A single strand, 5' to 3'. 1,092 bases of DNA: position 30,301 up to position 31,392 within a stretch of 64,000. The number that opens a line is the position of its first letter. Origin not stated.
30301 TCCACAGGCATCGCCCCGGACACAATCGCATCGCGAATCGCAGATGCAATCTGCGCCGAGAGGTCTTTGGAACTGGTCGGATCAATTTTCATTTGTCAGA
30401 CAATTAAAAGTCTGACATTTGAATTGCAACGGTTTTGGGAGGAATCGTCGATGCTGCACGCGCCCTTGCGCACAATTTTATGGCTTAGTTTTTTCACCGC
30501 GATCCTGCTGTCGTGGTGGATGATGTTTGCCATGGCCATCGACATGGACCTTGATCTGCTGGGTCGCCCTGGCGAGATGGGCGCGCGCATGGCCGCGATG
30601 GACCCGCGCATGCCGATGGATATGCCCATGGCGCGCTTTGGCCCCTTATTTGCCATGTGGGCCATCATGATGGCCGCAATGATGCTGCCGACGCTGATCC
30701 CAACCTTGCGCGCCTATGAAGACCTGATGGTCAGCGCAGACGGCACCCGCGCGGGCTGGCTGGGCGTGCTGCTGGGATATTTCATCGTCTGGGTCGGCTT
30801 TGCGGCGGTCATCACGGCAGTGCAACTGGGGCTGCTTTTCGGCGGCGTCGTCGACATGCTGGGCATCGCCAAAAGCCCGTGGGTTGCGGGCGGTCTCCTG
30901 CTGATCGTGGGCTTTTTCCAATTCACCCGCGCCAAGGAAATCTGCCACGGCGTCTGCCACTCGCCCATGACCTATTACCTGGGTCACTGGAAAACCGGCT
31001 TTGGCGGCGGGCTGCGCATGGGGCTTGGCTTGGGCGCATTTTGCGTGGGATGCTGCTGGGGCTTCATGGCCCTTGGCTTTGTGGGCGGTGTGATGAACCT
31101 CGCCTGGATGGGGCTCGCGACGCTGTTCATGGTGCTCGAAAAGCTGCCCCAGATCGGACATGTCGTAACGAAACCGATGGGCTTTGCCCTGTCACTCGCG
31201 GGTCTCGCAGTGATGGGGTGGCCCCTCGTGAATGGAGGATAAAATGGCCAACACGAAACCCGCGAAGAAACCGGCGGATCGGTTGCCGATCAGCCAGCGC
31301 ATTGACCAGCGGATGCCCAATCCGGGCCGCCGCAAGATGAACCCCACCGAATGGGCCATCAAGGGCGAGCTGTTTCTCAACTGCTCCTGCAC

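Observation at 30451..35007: DMSP genes dmdA-acuI embedded in a tightly coupled six-gene operon led by DUF2182, DUF1326 and a DinB-fold protein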

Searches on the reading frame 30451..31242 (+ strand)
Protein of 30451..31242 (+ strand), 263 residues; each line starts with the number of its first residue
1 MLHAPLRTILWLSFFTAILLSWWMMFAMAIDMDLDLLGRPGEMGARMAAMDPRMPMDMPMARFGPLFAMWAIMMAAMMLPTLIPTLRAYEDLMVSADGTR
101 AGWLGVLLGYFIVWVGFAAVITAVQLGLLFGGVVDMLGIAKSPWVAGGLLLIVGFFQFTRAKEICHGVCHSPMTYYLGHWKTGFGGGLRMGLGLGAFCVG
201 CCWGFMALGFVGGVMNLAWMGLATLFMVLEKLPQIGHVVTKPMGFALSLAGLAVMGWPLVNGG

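Call 3: search_protein_families(library=pfam, proteins=[window:30451-31242:+])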
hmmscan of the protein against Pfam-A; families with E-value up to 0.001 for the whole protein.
window:30451-31242:+ (263 aa): 1 family
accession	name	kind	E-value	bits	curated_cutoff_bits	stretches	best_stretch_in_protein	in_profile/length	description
PF09948.15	PpoB2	-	4.5e-59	200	28.7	1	67-253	1-187/188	Copper chaperone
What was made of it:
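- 30451..31242 (+): dmdE: DUF2182/PpoB2-family polytopic membrane protein with Met-rich and Cys/His motifs. PF09948, 200 bits, covering positions 1-187 of 188 in the profile (call 3).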

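Call 4: search_protein_families(library=ncbifam, proteins=[window:30451-31242:+])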
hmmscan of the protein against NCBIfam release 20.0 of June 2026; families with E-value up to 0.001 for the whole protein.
window:30451-31242:+ (263 aa): 0 families

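Call 48: search_solved_structures(query=window:30451-31242:+, max_evalue=1)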
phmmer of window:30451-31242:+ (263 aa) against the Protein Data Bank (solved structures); distinct sequences matched with E-value up to 1: 0.

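Call 55: find_homologous_proteins(query=window:30451-31242:+, max_evalue=0.00001)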
Query window:30451-31242:+ (263 aa): 2871 proteins with E <= 0.00001 among 8000 candidates; the best 120 are listed.
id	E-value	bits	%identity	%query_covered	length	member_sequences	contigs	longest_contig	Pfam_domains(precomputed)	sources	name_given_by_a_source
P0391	4.6e-163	560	96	100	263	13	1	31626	PF09948.16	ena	-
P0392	5.8e-144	497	85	100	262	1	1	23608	PF09948.16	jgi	jgi:predicted metal-binding membrane protein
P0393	1.2e-143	496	85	100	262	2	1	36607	PF09948.16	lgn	-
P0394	3.4e-143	495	84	100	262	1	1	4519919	PF09948.16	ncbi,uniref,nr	ncbi:hypothetical protein ROLI_023670 [Roseobacter fucihabitans]|uniref:Metal-binding integral membr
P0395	3.5e-143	495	84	100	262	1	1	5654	PF09948.16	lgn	-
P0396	2.0e-142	492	84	98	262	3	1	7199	PF09948.16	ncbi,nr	ncbi:MAG: DUF2182 domain-containing protein [Roseobacter sp.]|nr:DUF2182 domain-containing protein [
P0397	3.4e-142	491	84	100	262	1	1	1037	PF09948.16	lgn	-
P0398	4.2e-142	491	83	100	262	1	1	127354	PF09948.16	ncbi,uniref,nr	ncbi:DUF2182 domain-containing protein [uncultured Roseobacter sp.]|uniref:DUF2182 domain-containing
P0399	4.9e-142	491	84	100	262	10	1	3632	PF09948.16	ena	-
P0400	9.3e-142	490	83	100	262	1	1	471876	PF09948.16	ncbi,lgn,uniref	ncbi:DUF2182 domain-containing protein [Roseobacter sp. EG26]|uniref:DUF2182 domain-containing prote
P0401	3.9e-141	488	84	98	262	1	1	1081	PF09948.16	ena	-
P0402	5.6e-141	487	84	98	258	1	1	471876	PF09948.16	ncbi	ncbi:DUF2182 domain-containing protein [Roseobacter sp. EG26]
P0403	2.7e-140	485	83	98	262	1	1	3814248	PF09948.16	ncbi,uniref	ncbi:DUF2182 domain-containing protein [Tateyamaria sp. SN6-1]|uniref:DUF2182 domain-containing prot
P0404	2.8e-140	485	84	98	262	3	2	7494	PF09948.16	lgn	-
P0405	6.9e-140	484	82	100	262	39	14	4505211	PF09948.16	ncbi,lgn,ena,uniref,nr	ncbi:DUF2182 domain-containing protein [Roseobacter litoralis]|uniref:Metal-binding integral membran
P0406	2.3e-139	482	82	98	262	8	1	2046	PF09948.16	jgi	-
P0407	2.4e-139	482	83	97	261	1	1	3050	PF09948.16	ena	-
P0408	3.5e-139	482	83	98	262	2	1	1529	PF09948.16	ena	-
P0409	4.8e-139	481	83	98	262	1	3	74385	PF09948.16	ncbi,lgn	ncbi:MAG: DUF2182 domain-containing protein [Pseudomonadota bacterium]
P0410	9.0e-139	480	82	98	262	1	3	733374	PF09948.16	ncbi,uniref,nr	ncbi:DUF2182 domain-containing protein [uncultured Tateyamaria sp.]|uniref:DUF2182 domain-containing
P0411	1.8e-138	479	83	98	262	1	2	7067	PF09948.16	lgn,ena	-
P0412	1.9e-138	479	85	97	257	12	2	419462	PF09948.16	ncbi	-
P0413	2.5e-138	479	81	100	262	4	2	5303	PF09948.16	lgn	-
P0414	2.9e-138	479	82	100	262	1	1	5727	PF09948.16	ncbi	ncbi:MAG: DUF2182 domain-containing protein [Roseobacter sp.]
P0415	3.7e-138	478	82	98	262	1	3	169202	PF09948.16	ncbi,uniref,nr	ncbi:DUF2182 domain-containing protein [uncultured Tateyamaria sp.]|uniref:DUF2182 domain-containing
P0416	3.9e-138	478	83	98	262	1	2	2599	PF09948.16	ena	-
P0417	4.7e-138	478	83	98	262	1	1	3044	PF09948.16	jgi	-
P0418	5.5e-138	478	83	98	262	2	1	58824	PF09948.16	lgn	-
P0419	8.3e-138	477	82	100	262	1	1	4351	PF09948.16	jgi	jgi:predicted metal-binding membrane protein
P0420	9.4e-138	477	82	98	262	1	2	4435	PF09948.16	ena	-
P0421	1.1e-137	477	83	98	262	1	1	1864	PF09948.16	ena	-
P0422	1.6e-137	476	82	98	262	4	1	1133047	PF09948.16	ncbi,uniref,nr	ncbi:DUF2182 domain-containing protein [uncultured Tateyamaria sp.]|uniref:DUF2182 domain-containing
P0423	1.7e-137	476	84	98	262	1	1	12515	PF09948.16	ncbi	ncbi:MAG: DUF2182 domain-containing protein [Pseudomonadota bacterium]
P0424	2.0e-137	476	83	97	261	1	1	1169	PF09948.16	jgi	-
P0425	2.1e-137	476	83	98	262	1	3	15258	PF09948.16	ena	-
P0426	2.5e-137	475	83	98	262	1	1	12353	PF09948.16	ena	-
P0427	2.8e-137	475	82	98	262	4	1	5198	PF09948.16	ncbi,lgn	-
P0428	3.9e-137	475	81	98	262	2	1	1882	PF09948.16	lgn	-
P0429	4.0e-137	475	82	98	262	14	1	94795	PF09948.16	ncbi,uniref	ncbi:DUF2182 domain-containing protein [Ascidiaceihabitans sp.]|uniref:DUF2182 domain-containing pro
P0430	7.7e-137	474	82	98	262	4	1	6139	PF09948.16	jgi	jgi:predicted metal-binding membrane protein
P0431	8.1e-137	474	82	100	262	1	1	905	PF09948.16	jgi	jgi:predicted metal-binding membrane protein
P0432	8.7e-137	474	81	98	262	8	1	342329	PF09948.16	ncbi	ncbi:MAG: DUF2182 domain-containing protein [Pseudomonadota bacterium]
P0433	1.0e-136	473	84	95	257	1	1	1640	PF09948.16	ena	-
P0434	1.0e-136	473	82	97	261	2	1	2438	PF09948.16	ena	-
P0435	1.1e-136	473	81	98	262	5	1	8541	PF09948.16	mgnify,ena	mgnify:FL=1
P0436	1.3e-136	473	82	97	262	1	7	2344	PF09948.16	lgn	-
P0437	1.6e-136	473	83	98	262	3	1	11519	PF09948.16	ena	-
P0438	1.7e-136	473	84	96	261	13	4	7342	PF09948.16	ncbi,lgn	ncbi:MAG: DUF2182 domain-containing protein [Octadecabacter sp.]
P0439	1.8e-136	473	82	98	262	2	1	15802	PF09948.16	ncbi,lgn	ncbi:MAG: DUF2182 domain-containing protein [Pseudomonadota bacterium]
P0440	2.1e-136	472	84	97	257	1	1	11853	PF09948.16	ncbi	-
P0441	2.1e-136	472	81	100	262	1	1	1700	PF09948.16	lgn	-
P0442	2.1e-136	472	80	98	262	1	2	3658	PF09948.16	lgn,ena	-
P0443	2.9e-136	472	83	98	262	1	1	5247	PF09948.16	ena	-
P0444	4.7e-136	471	81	98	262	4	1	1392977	PF09948.16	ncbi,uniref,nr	ncbi:DUF2182 domain-containing protein [uncultured Roseobacter sp.]|uniref:DUF2182 domain-containing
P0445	5.5e-136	471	81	98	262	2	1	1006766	PF09948.16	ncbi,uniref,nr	ncbi:hypothetical protein GCM10007385_11520 [Tateyamaria omphalii]|uniref:DUF2182 domain-containing 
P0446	6.0e-136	471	81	98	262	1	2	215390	PF09948.16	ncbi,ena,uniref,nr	ncbi:DUF2182 domain-containing protein [uncultured Tateyamaria sp.]|uniref:DUF2182 domain-containing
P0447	7.6e-136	471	81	98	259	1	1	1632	PF09948.16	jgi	jgi:predicted metal-binding membrane protein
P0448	1.3e-135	470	81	98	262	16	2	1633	PF09948.16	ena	-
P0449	1.4e-135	470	82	98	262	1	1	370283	PF09948.16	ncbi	ncbi:MAG: DUF2182 domain-containing protein [Pseudomonadota bacterium]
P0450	1.5e-135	470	82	98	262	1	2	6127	PF09948.16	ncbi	ncbi:MAG: DUF2182 domain-containing protein [Pseudomonadota bacterium]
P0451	1.7e-135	469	84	97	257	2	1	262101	PF09948.16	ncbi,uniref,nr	ncbi:DUF2182 domain-containing protein [uncultured Roseobacter sp.]|uniref:DUF2182 domain-containing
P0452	2.2e-135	469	82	100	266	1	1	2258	PF09948.16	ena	-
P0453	4.0e-135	468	81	98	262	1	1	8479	PF09948.16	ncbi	ncbi:MAG: DUF2182 domain-containing protein [Tateyamaria sp.]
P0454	4.3e-135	468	80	100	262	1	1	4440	PF09948.16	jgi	jgi:predicted metal-binding membrane protein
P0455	5.2e-135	468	81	98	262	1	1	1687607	PF09948.16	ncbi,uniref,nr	ncbi:DUF2182 domain-containing protein [uncultured Roseobacter sp.]|uniref:DUF2182 domain-containing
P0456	7.9e-135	467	81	98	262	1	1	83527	PF09948.16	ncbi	ncbi:MAG: DUF2182 domain-containing protein [Pseudomonadota bacterium]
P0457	8.1e-135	467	80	98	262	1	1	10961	PF09948.16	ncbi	ncbi:MAG: DUF2182 domain-containing protein [Pseudomonadota bacterium]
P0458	9.3e-135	467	81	98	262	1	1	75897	PF09948.16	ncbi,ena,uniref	ncbi:DUF2182 domain-containing protein [Tateyamaria sp.]|uniref:DUF2182 domain-containing protein n=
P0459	1.0e-134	467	81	100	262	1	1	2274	PF09948.16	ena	-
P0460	1.2e-134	467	80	100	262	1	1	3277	PF09948.16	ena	-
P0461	1.3e-134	467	81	98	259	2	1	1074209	PF09948.16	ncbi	ncbi:DUF2182 domain-containing protein [Roseobacter insulae]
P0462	1.5e-134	466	80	98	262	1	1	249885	PF09948.16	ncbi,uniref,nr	ncbi:DUF2182 domain-containing protein [uncultured Tateyamaria sp.]|uniref:DUF2182 domain-containing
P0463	2.1e-134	466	81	98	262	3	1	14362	PF09948.16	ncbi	ncbi:MAG: DUF2182 domain-containing protein [Pseudomonadota bacterium]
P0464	2.4e-134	466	80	97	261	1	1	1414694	PF09948.16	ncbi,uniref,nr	ncbi:DUF2182 domain-containing protein [Octadecabacter sp. G9-8]|uniref:DUF2182 domain-containing pr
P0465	2.5e-134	466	81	98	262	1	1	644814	PF09948.16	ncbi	-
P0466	2.6e-134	466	81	95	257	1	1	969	PF09948.16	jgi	jgi:predicted metal-binding membrane protein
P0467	2.8e-134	465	81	100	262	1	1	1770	PF09948.16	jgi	jgi:predicted metal-binding membrane protein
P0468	3.6e-134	465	81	97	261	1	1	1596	PF09948.16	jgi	-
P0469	4.2e-134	465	79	98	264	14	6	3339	PF09948.16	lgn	-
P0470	4.4e-134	465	80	99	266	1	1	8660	PF09948.16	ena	-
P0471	4.6e-134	465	82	97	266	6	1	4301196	PF09948.16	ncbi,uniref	ncbi:DUF2182 domain-containing protein [Tateyamaria sp. SN3-11]|uniref:DUF2182 domain-containing pro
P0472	4.9e-134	465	81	98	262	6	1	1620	PF09948.16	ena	-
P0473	5.1e-134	465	81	98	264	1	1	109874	PF09948.16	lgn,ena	-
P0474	5.2e-134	465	81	98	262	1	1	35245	PF09948.16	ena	-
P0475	5.9e-134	464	80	98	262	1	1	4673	PF09948.16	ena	-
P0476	6.0e-134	464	80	98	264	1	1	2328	PF09948.16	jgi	jgi:predicted metal-binding membrane protein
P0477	8.4e-134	464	80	98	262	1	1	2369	PF09948.16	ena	-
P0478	1.0e-133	464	81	98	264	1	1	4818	PF09948.16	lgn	-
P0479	1.1e-133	464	82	97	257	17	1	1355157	PF09948.16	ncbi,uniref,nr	ncbi:DUF2182 domain-containing protein [Roseobacter sp.]|uniref:DUF2182 domain-containing protein n=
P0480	1.3e-133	463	79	100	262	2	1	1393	PF09948.16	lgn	-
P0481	1.4e-133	463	81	99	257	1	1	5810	PF09948.16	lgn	-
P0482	1.7e-133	463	79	98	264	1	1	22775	PF09948.16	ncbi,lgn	ncbi:MAG: DUF2182 domain-containing protein [Paracoccaceae bacterium]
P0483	1.7e-133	463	79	100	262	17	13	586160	PF09948.16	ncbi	ncbi:MAG: DUF2182 domain-containing protein [Roseobacter sp.]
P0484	1.9e-133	463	79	98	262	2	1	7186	PF09948.16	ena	-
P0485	2.0e-133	463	81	98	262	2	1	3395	PF09948.16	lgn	-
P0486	2.0e-133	463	80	98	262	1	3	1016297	PF09948.16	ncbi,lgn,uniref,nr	ncbi:DUF2182 domain-containing protein [Tateyamaria sp. ANG-S1]|uniref:DUF2182 domain-containing pro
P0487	2.1e-133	463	79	98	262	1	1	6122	PF09948.16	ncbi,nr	ncbi:DUF2182 domain-containing protein [Synechococcus sp. MU1644]|nr:DUF2182 domain-containing prote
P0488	2.3e-133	463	82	97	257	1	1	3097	PF09948.16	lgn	-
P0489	2.3e-133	463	80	98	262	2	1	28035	PF09948.16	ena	-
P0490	2.3e-133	462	79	98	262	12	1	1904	PF09948.16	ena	-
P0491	2.4e-133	462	79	100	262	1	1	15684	PF09948.16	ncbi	-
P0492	2.7e-133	462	80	98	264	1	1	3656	PF09948.16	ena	-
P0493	3.1e-133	462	80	98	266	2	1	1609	PF09948.16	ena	-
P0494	3.9e-133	462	78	100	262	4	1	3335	PF09948.16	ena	-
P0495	5.6e-133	461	79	99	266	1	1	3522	PF09948.16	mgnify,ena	mgnify:CR=1 FL=1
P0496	6.0e-133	461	80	98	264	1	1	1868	PF09948.16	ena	-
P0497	6.6e-133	461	80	98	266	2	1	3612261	PF09948.16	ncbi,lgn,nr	ncbi:DUF2182 domain-containing protein [Roseovarius sp. SCSIO 43702]|nr:DUF2182 domain-containing pr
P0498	8.8e-133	461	78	100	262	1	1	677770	PF09948.16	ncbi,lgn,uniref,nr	ncbi:DUF2182 domain-containing protein [Marivita hallyeonensis]|uniref:Predicted metal-binding membr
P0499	9.6e-133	460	79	99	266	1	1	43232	PF09948.16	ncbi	ncbi:MAG: DUF2182 domain-containing protein [Pseudomonadota bacterium]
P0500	1.1e-132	460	79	98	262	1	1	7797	PF09948.16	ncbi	ncbi:MAG: DUF2182 domain-containing protein [Pseudomonadota bacterium]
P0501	1.1e-132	460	80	98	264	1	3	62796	PF09948.16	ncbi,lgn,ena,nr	ncbi:MAG: DUF2182 domain-containing protein [Marinibacterium sp.]|nr:DUF2182 domain-containing prote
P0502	1.2e-132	460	81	98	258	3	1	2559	PF09948.16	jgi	-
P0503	1.4e-132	460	80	100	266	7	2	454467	PF09948.16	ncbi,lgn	-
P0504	1.6e-132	460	77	99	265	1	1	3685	PF09948.16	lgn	-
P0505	1.8e-132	460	79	100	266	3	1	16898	PF09948.16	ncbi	-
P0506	1.9e-132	459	77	99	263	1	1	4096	PF09948.16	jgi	-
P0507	2.1e-132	459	79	98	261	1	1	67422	PF09948.16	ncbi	ncbi:MAG: DUF2182 domain-containing protein [Pseudomonadota bacterium]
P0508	2.2e-132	459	81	96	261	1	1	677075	PF09948.16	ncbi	-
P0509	2.3e-132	459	80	100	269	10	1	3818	PF09948.16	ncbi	-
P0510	2.8e-132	459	78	97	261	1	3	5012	PF09948.16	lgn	-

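Call 69: predict_structure(alignment_id=A3)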
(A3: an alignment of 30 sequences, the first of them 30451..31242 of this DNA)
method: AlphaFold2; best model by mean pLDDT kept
length: 263 residues; sequences in the alignment: 30
mean_pLDDT: 69.4   pTM: 0.60
mean pLDDT of the five models: 69.4, 69.4, 68.9, 65.7, 60.5
residues with pLDDT >= 90: 3; 70-90: 127; 50-70: 120; < 50: 13
segments of 3 or more residues with pLDDT < 50: 58-61
pLDDT, mean of each block of 10 residues (from residue 1): 71 77 75 67 76 60 56 62 50 55 76 76 68 68 80 84 64 56 75 70 63 60 70 72 86 87 75
secondary structure, 60 per line:
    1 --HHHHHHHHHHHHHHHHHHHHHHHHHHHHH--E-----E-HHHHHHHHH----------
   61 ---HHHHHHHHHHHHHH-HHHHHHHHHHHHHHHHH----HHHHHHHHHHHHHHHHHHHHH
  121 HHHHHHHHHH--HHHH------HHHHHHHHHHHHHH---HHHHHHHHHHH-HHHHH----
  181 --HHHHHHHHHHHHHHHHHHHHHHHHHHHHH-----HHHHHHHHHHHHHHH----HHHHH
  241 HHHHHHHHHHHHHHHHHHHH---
elements in order: H3-31 H42-50 H64-77 H79-95 H100-130 H133-136 H143-156 H160-170 H172-176 H183-211 H217-231 H236-260
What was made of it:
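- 30451..31242 (+): The model has about 6-7 helices at pLDDT 69 (call 69).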

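Call 72: fold_search(model_id=the predicted structure, library=pdb)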
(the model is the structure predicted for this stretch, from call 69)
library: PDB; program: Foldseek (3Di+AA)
matches with E <= 10: 60; with E <= 0.001: 0
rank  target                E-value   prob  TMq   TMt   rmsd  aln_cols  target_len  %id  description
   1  3zx6_B                1.5e+00  0.06  0.13  0.12  45.1       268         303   12  Structure of Hamp(AF1503)-Tsr fusion - Hamp (A291V) mutant (released 2012-02-29)
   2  5a63_C                2.1e+00  0.10  0.19  0.20  16.5       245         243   12  Cryo-EM structure of the human gamma-secretase complex at 3.4 angstrom resolution. (released 2015-08-05)
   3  4aps_A                2.2e+00  0.10  0.21  0.15  20.1       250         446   12  Crystal structure of a POT family peptide transporter in an inward open conformation. (released 2012-06-13)
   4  9a65_B                2.5e+00  0.05  0.15  0.08  56.3       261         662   11  Integrative model of YVAQ-MCPB by crosslinking MS and deep learning (released 2024-09-18)
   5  9u6q_N                3.1e+00  0.03  0.12  0.10  19.2       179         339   20  Cryo-EM structure of the Vo domain of V/A-ATPase in liposomes under no pmf condition,state1 (released 2025-10-29)
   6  3zx6_A                3.4e+00  0.03  0.13  0.12  45.1       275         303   12  Structure of Hamp(AF1503)-Tsr fusion - Hamp (A291V) mutant (released 2012-02-29)
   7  7n6g_3R               3.7e+00  0.06  0.17  0.13  46.6       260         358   12  C1 of central pair (released 2022-05-18)
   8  8e0m_A                3.7e+00  0.04  0.11  0.15  14.1       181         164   13  Homotrimeric variant of tcTRP9, BGL15 (released 2023-04-12)
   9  8kes_A                3.7e+00  0.03  0.14  0.14  23.3       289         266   12  Cryo-EM structure of HRD1-SEL1LX3-XTP3B complex in C1 symmetry (released 2025-02-19)
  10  5hu6_D                3.9e+00  0.03  0.12  0.12  29.6       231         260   12  Structure of the T. brucei haptoglobin-haemoglobin receptor bound to human haptolgobin-haemoglobin (released 2016-03-02)
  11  5i20_F                4.1e+00  0.05  0.16  0.18  15.9       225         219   19  Crystal structure of protein (released 2016-06-01)
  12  1qu7_B                4.3e+00  0.02  0.12  0.14  37.2       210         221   13  FOUR HELICAL-BUNDLE STRUCTURE OF THE CYTOPLASMIC DOMAIN OF A SERINE CHEMOTAXIS RECEPTOR (released 2000-07-12)
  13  5d58                  4.5e+00  0.06  0.20  0.13  20.6       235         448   13  In meso in situ serial X-ray crystallography structure of the PepTSt-Ala-Phe complex at 100 K (released 2016-01-13)
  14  5f3o_A                4.7e+00  0.05  0.16  0.20  17.2       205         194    9  Crystal structure of EhRNaseIII229 from Entamoeba histolytica complexed with Mn2+ (released 2016-12-28)
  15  9jih_A                5.1e+00  0.03  0.15  0.15  33.0       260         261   15  Crystal structure of BAR domain of ACAP4 (released 2026-01-14)
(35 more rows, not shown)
